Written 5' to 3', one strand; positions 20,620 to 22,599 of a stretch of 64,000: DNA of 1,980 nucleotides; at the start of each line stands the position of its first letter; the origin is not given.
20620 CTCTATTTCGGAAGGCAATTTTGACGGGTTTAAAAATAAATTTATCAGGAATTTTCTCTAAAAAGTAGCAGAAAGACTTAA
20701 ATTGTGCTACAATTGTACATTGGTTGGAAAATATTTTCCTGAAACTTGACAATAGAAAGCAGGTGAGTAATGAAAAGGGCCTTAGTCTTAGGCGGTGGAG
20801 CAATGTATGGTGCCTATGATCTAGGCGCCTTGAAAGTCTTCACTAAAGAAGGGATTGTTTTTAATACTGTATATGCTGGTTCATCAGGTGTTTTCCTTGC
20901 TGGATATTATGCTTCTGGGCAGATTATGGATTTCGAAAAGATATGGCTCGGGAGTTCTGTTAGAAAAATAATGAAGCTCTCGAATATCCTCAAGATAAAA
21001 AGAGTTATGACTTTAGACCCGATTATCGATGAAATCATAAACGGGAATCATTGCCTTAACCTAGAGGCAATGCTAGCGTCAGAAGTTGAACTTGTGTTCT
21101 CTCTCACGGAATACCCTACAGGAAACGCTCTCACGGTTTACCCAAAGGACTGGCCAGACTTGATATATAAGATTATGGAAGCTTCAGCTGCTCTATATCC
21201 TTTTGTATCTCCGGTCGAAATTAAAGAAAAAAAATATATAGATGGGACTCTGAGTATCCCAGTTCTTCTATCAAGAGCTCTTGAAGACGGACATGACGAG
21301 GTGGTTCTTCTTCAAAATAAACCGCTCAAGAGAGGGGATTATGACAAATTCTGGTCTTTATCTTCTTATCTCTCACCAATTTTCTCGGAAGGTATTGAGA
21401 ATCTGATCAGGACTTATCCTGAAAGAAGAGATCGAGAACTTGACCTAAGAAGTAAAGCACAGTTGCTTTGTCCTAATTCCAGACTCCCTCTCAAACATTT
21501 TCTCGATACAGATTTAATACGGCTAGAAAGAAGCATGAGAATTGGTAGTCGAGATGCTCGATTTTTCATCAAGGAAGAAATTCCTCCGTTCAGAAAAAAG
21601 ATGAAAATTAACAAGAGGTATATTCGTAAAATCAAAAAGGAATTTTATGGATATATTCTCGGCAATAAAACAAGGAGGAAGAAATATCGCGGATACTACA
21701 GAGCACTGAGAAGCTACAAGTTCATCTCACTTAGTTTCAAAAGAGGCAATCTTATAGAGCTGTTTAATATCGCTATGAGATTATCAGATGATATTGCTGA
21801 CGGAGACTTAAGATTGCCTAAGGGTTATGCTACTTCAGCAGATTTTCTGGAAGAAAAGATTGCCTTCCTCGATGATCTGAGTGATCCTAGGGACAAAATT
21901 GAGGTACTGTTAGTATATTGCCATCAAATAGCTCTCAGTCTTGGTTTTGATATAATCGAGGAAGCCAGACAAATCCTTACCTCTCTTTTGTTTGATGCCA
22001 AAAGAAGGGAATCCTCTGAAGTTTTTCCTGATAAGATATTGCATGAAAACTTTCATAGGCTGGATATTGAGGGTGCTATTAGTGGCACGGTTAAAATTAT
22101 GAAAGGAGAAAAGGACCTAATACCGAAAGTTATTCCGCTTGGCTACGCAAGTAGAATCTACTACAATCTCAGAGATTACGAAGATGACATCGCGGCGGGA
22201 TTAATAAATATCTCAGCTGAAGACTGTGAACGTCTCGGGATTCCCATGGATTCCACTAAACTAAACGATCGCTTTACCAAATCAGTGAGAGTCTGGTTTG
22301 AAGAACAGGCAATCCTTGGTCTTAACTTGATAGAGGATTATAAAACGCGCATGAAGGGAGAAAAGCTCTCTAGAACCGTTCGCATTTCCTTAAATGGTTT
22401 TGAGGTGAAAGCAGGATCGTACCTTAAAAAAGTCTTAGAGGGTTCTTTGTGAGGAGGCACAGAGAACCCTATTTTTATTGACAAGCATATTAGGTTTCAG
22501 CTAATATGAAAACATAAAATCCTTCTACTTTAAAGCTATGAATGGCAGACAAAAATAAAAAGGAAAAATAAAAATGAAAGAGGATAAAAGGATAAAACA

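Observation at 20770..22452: Unusual fusion: patatin-like phospholipase with a squalene/phytoene-synthase-like (head-to-head prenyl synthase) domain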

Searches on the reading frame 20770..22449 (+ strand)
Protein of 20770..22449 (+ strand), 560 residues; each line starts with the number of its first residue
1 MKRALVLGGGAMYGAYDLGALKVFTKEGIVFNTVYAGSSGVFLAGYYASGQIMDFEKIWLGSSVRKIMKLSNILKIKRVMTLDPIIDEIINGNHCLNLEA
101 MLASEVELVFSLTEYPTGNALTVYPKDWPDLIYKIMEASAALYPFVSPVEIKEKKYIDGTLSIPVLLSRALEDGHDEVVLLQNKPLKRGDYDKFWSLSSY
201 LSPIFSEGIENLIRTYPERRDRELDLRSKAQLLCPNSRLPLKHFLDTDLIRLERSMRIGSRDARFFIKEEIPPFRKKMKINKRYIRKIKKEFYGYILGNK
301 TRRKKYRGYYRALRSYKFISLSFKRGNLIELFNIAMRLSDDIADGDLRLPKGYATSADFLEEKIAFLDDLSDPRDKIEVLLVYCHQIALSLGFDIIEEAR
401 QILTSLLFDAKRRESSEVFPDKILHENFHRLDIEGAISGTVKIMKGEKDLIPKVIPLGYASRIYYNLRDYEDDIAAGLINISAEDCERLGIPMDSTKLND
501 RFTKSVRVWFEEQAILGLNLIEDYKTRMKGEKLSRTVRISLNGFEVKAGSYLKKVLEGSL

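Call 3: search_protein_families(library=pfam, proteins=[window:20770-22449:+], max_evalue=10)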
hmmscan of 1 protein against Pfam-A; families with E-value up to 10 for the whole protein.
window:20770-22449:+ (560 aa): 1 family
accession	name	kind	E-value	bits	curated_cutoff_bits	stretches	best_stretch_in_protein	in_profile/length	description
PF01734.28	Patatin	-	4.3e-12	47.1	27.7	1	5-165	1-187/191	Patatin-like phospholipase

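Call 4: search_protein_families(library=ncbifam, proteins=[window:20770-22449:+], max_evalue=10)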
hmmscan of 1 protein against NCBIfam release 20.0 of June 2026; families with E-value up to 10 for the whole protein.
window:20770-22449:+ (560 aa): 1 family
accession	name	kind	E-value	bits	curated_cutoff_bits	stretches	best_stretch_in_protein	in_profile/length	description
NF007623.0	PRK10279.1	equivalog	1.5e-05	24.4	272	1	2-179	5-176/301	patatin-like phospholipase RssA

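Call 5: search_solved_structures(query=window:20770-22449:+, max_evalue=10, show_alignments=3)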
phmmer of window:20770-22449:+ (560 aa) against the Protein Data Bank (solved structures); distinct sequences matched with E-value up to 10: 1.
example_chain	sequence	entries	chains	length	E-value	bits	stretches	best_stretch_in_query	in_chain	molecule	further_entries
5fqu_A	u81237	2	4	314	0.00048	22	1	3-59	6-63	PATATIN-LIKE PROTEIN, PLPD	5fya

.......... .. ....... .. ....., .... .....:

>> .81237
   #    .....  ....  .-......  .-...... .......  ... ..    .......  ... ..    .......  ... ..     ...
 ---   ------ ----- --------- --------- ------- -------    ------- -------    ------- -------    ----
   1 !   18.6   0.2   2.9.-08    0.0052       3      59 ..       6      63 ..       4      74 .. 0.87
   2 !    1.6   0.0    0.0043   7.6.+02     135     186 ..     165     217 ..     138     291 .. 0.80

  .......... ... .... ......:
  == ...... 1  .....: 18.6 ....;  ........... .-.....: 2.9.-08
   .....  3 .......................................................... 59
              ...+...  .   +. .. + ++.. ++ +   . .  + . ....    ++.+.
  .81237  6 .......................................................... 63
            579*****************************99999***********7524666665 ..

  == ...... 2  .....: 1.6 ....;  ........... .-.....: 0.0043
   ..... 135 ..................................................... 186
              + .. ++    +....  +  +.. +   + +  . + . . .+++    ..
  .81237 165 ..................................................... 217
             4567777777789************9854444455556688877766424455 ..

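Call 7: find_homologous_proteins(query=window:20770-22449:+, max_evalue=0.001)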
Query window:20770-22449:+ (560 aa): 3 proteins with E <= 0.001 among 8000 candidates.
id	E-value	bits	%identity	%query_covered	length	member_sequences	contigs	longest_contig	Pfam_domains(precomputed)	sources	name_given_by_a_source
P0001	0.0e+0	1244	100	100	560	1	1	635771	PF01734.28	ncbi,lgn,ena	-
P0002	3.3e-197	674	54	98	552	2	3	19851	PF01734.28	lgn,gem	-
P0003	4.0e-40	156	39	42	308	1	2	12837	-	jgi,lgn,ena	-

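Call 12: find_encoding_contigs(protein=P0002, flank=8000, max_places=4)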
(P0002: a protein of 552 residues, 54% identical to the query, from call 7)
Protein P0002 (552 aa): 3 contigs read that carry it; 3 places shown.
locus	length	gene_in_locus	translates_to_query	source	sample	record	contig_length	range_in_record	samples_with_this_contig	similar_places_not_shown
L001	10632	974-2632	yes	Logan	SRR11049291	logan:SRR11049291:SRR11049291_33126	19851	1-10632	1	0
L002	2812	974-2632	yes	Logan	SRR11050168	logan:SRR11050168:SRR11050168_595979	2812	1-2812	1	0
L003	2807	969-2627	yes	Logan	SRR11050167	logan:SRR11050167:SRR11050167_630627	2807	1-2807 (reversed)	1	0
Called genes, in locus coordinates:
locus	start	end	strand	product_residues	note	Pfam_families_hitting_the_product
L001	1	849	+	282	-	?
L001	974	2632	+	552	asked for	PF01734:Patatin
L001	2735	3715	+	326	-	-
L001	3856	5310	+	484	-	PF05496:RuvB_N (faint), PF13177:DNA_pol3_delta2, PF00004:AAA, PF13401:AAA_22 (faint), PF22608:DNAX_ATPase_lid (weak), PF12169:DNA_pol3_gamma3, PF20964:DnaX_C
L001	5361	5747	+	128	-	PF05635:23S_rRNA_IVP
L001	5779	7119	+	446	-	PF00772:DnaB, PF13481:AAA_25, PF03796:DnaB_C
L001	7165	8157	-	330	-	PF04542:Sigma70_r2, PF08281:Sigma70_r4_2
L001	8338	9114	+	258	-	-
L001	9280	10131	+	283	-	-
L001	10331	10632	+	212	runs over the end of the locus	PF04138:GtrA_DPMS_TM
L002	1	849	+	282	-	?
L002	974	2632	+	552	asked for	PF01734:Patatin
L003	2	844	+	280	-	?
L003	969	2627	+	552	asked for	PF01734:Patatin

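Call 13: find_encoding_contigs(protein=P0003, flank=8000, max_places=4)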
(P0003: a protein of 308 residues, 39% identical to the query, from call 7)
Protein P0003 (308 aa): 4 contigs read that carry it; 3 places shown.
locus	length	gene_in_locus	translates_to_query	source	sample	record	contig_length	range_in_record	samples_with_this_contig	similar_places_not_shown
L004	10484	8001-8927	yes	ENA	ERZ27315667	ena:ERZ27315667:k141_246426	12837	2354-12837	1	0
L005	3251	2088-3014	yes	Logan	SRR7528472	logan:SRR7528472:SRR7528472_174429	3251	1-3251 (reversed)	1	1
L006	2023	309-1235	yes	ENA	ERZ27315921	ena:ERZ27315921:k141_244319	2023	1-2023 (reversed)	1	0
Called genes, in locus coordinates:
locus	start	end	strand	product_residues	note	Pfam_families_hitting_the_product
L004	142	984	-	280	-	PF01478:Peptidase_A24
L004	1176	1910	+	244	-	PF01255:Prenyltransf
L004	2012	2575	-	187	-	-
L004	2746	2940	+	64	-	-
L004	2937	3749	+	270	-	PF03096:Ndr, PF12146:Hydrolase_4, PF00561:Abhydrolase_1, PF12697:Abhydrolase_6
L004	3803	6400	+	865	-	PF04851:ResIII, PF00270:DEAD, PF00271:Helicase_C, PF19306:WHD_Lhr, PF08494:DEAD_assoc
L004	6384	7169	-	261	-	-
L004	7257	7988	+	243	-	-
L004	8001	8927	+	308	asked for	-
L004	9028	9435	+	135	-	-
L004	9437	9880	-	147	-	-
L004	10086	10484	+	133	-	?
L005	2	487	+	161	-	PF08494:DEAD_assoc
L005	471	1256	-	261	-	-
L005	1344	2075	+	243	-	-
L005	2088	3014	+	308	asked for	-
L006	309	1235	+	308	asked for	-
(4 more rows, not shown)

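Call 14: find_encoding_contigs(protein=P0001, flank=10000, max_places=3)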
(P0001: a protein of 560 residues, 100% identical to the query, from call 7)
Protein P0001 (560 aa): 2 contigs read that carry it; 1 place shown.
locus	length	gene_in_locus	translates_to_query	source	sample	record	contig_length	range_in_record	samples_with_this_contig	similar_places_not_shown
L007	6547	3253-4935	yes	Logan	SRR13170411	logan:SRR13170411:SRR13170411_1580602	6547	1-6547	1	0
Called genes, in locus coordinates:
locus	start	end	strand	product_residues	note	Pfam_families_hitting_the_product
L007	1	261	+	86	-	?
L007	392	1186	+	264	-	PF01148:CTP_transf_1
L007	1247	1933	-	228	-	PF01066:CDP-OH_P_transf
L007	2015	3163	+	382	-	PF01702:TGT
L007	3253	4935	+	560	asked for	PF01734:Patatin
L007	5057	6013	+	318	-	-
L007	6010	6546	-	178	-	?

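Call 31: list_cluster_members(proteins=[P0001, P0002, P0003, P0004, P0005])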
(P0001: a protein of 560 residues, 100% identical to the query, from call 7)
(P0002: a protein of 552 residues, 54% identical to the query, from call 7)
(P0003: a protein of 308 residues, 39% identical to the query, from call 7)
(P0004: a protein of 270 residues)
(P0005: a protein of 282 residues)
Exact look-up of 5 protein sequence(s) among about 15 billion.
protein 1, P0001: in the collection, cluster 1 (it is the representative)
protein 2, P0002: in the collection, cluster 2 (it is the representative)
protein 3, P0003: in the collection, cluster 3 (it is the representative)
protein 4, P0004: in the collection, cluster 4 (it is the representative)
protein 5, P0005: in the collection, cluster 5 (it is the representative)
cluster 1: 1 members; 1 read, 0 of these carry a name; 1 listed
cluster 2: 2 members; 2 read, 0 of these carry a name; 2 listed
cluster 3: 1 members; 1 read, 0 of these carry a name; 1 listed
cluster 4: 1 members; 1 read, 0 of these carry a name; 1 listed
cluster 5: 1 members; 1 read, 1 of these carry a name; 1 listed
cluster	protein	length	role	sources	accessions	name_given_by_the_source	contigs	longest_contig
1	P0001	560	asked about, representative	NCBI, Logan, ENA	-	-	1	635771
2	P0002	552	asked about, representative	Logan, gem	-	-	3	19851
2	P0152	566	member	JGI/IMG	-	-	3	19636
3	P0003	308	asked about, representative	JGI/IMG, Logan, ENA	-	-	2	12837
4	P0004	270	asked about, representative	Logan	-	-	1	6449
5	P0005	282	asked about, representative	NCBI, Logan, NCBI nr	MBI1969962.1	squalene/phytoene synthase family protein [Candidatus Woesearchaeota archaeon]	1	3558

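Call 44: search_protein_families(library=padloc, proteins=[window:20770-22449:+], max_evalue=0.01)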
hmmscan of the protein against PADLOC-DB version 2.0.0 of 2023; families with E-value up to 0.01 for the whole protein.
window:20770-22449:+ (560 aa): 0 families

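Call 57: predict_structure(alignment_id=A6)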
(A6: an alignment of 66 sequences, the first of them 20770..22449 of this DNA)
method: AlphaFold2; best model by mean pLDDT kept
length: 560 residues; sequences in the alignment: 66
mean_pLDDT: 72.0   pTM: 0.56
mean pLDDT of the five models: 72.0, 70.7, 68.3, 68.1, 67.4
residues with pLDDT >= 90: 248; 70-90: 92; 50-70: 31; < 50: 189
segments of 3 or more residues with pLDDT < 50: 63-129, 132-161, 184-245, 251-276
pLDDT, mean of each block of 10 residues (from residue 1): 75 64 81 76 72 74 45 32 41 37 31 29 41 45 34 37 68 80 48 36 37 40 38 43 48 41 40 53 95 97 95 92 94 98 97 98 97 96 96 96 96 93 89 89 88 95 96 94 98 89 95 98 97 90 95 95
secondary structure, 60 per line:
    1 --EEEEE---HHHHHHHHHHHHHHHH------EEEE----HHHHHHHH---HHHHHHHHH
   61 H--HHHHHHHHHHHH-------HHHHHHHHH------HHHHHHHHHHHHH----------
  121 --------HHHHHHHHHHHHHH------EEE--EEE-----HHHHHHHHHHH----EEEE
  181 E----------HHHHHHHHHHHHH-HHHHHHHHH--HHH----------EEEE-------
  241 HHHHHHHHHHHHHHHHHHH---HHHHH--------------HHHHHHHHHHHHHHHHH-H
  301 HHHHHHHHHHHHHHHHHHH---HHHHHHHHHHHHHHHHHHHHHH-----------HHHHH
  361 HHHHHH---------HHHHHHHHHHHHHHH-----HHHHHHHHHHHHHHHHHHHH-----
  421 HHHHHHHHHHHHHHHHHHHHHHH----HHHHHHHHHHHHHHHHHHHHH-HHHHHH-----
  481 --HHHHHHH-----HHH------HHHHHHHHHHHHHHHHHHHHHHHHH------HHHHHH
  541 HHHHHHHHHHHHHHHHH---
elements in order: E3-7 H11-26 E33-36 H41-48 H52-61 H64-75 H83-91 H98-110 H129-142 E149-151 E154-156 H162-172 E177-181 H192-204 H206-214 E230-233 H241-259 H263-267 H282-298 H300-319 H323-344 H356-366 H376-390 H396-415 H421-443 H448-468 H470-475 H483-489 H504-528 H535-557
